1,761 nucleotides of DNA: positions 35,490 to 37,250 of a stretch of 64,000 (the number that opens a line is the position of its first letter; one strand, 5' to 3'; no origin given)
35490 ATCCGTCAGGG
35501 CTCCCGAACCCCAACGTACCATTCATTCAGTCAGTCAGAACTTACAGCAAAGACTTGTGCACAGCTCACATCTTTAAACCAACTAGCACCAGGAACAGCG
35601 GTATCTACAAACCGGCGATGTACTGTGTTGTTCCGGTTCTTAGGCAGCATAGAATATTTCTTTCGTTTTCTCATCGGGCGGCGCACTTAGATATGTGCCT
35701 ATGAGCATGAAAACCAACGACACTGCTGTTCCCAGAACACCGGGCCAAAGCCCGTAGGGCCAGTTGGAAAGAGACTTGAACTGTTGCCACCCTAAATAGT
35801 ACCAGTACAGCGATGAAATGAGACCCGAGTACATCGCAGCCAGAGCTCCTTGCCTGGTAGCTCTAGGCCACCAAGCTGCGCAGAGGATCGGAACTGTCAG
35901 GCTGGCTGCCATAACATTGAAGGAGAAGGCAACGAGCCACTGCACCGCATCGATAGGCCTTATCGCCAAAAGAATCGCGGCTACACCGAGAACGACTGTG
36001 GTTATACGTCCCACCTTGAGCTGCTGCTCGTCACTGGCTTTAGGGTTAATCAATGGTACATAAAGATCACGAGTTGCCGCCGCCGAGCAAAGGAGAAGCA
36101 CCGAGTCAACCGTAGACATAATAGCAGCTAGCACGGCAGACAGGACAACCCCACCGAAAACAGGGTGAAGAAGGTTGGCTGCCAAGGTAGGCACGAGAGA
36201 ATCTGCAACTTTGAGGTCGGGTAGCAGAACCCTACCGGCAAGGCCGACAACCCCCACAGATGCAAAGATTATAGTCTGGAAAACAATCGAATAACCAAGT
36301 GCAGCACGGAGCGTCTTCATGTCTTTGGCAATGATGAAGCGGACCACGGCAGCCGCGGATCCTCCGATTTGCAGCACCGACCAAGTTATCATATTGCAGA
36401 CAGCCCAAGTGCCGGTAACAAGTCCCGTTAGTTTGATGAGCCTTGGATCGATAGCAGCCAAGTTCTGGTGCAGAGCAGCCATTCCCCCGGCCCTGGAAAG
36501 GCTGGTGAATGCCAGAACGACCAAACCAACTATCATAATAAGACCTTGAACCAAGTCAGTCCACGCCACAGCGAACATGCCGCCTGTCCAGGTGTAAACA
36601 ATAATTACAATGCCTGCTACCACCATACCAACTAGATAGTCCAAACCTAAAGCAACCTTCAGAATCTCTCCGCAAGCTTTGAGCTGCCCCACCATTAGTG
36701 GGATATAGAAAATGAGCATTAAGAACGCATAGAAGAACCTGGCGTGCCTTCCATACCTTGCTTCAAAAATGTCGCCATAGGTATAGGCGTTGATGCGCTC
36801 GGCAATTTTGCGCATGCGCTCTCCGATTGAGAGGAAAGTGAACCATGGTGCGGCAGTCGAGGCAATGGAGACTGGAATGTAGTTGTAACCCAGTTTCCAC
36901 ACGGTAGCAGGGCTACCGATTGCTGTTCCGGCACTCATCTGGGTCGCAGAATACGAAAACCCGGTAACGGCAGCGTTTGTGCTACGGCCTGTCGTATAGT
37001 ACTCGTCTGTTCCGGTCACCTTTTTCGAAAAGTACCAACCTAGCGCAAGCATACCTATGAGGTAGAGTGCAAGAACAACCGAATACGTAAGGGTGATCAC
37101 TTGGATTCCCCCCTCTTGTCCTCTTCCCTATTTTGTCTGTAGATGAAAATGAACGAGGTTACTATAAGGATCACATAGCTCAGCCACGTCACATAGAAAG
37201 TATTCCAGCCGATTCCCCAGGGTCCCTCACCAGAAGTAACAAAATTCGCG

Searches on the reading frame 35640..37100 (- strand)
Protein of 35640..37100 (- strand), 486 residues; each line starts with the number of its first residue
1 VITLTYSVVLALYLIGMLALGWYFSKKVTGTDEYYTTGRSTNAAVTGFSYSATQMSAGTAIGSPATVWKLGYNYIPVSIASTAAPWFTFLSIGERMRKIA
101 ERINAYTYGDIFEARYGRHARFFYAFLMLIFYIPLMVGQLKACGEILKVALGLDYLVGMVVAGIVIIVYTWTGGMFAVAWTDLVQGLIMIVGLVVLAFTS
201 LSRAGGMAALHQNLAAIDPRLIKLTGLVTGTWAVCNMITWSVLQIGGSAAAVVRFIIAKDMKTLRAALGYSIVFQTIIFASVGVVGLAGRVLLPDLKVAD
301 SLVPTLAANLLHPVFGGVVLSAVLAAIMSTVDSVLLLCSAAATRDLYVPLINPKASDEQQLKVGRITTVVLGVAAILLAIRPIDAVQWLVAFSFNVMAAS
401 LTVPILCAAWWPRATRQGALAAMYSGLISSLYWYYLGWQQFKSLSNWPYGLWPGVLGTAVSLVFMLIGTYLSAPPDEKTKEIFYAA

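Call 86: search_protein_families(library=pfam, proteins=[window:35640-37100:-], max_evalue=0.00001)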
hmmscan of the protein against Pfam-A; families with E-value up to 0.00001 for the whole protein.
window:35640-37100:- (486 aa): 1 family
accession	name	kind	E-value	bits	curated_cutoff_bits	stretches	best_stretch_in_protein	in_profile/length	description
PF00474.23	SSF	-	9.9e-68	229.3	22.8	1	34-426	1-406/406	Sodium:solute symporter family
